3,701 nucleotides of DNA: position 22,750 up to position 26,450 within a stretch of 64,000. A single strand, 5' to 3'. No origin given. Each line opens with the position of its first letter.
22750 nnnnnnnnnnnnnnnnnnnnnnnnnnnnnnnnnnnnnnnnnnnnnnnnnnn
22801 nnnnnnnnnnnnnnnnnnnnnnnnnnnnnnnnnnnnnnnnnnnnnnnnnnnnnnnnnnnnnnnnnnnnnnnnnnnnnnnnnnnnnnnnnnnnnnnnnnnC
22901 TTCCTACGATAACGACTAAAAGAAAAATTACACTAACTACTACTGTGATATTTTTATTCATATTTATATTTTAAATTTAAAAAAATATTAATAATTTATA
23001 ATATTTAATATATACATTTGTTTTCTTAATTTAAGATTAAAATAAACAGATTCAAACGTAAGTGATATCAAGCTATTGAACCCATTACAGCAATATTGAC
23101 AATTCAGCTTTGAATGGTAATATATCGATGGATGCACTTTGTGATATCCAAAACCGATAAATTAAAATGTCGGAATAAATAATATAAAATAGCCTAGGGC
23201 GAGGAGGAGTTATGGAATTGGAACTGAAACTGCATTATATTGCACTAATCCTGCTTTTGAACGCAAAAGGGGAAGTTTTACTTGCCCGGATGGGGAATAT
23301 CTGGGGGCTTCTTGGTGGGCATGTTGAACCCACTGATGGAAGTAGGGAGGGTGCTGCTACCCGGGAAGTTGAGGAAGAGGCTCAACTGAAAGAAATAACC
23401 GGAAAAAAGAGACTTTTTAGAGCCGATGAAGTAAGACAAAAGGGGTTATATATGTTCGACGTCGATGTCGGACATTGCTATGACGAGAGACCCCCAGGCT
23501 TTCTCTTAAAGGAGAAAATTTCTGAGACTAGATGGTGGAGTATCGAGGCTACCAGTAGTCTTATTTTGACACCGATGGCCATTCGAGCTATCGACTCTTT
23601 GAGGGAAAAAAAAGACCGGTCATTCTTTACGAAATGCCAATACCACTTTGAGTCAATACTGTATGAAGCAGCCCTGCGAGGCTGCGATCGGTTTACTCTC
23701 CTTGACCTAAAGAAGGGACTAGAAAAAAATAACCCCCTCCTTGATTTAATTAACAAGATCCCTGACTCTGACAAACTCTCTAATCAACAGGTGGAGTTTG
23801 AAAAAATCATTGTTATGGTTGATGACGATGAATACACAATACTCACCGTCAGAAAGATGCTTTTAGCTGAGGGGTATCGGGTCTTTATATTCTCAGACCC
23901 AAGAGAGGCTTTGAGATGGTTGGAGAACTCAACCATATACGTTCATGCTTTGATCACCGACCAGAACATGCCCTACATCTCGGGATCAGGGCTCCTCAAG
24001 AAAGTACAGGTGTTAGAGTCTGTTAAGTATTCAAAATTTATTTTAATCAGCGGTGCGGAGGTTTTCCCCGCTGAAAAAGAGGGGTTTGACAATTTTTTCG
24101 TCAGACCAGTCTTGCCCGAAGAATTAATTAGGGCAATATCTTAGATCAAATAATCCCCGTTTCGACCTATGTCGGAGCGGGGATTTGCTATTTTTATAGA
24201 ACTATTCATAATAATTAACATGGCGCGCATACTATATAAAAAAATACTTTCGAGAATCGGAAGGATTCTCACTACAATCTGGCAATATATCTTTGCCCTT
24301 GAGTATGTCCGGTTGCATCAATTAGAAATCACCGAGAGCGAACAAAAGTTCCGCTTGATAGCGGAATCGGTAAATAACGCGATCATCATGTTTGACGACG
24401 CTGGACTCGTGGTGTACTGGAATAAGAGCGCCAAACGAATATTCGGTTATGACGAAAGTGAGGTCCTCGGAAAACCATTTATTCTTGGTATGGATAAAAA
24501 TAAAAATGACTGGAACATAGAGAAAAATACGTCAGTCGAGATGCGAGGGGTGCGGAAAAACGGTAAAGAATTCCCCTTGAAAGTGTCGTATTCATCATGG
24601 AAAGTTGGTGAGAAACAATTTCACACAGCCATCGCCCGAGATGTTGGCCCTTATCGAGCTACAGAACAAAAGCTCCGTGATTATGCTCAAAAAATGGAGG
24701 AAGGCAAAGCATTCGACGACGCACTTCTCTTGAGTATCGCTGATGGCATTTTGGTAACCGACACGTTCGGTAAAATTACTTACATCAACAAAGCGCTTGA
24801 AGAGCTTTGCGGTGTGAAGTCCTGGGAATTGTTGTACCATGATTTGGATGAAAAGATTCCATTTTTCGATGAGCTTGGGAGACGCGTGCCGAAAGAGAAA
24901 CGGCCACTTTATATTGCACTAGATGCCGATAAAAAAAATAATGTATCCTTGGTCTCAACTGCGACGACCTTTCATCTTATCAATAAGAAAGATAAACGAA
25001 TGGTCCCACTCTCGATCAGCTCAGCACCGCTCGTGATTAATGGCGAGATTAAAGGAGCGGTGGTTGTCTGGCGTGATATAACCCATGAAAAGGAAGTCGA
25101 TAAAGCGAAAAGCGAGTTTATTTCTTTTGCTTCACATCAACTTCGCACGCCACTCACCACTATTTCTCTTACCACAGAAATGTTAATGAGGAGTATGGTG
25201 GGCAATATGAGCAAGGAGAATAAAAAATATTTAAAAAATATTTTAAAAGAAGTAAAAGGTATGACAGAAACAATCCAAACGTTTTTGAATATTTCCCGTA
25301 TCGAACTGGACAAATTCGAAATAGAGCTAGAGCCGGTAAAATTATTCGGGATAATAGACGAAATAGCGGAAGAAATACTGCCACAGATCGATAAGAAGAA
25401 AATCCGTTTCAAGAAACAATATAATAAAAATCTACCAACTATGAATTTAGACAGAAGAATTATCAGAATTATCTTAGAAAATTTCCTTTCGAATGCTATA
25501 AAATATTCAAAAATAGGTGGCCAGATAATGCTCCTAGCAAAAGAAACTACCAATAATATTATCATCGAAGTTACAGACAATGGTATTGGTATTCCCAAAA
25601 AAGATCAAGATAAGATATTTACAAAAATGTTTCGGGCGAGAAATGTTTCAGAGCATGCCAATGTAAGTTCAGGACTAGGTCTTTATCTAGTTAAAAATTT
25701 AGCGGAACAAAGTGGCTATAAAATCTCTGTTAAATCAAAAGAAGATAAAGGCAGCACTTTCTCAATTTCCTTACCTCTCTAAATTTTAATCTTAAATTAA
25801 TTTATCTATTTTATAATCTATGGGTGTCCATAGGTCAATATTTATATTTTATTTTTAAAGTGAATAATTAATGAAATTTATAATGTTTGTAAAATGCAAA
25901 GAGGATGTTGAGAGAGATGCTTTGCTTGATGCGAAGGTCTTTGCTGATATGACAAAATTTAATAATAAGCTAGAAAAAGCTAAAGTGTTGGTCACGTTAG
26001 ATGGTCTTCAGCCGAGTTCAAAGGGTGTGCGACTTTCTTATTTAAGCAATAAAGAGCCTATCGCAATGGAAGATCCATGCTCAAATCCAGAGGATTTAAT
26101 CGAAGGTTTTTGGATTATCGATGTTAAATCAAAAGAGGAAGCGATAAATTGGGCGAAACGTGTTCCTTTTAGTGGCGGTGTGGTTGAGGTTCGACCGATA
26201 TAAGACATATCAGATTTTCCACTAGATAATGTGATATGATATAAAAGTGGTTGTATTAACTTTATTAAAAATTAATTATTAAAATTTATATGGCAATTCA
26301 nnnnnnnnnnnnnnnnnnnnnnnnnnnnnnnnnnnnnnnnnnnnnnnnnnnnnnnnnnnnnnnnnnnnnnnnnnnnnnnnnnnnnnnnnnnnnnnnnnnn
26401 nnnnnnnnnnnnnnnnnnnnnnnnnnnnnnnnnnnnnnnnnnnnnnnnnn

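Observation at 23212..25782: Nudix hydrolase-receiver fusion paired with a soluble dual-PAS histidine kinase in a GC-richer block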

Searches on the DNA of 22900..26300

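Call 85: search_rna_families(source=window, start=22900, end=26300, threshold=evalue, max_evalue=1)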
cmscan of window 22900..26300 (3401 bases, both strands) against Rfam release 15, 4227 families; matches with E-value up to 1: 0.
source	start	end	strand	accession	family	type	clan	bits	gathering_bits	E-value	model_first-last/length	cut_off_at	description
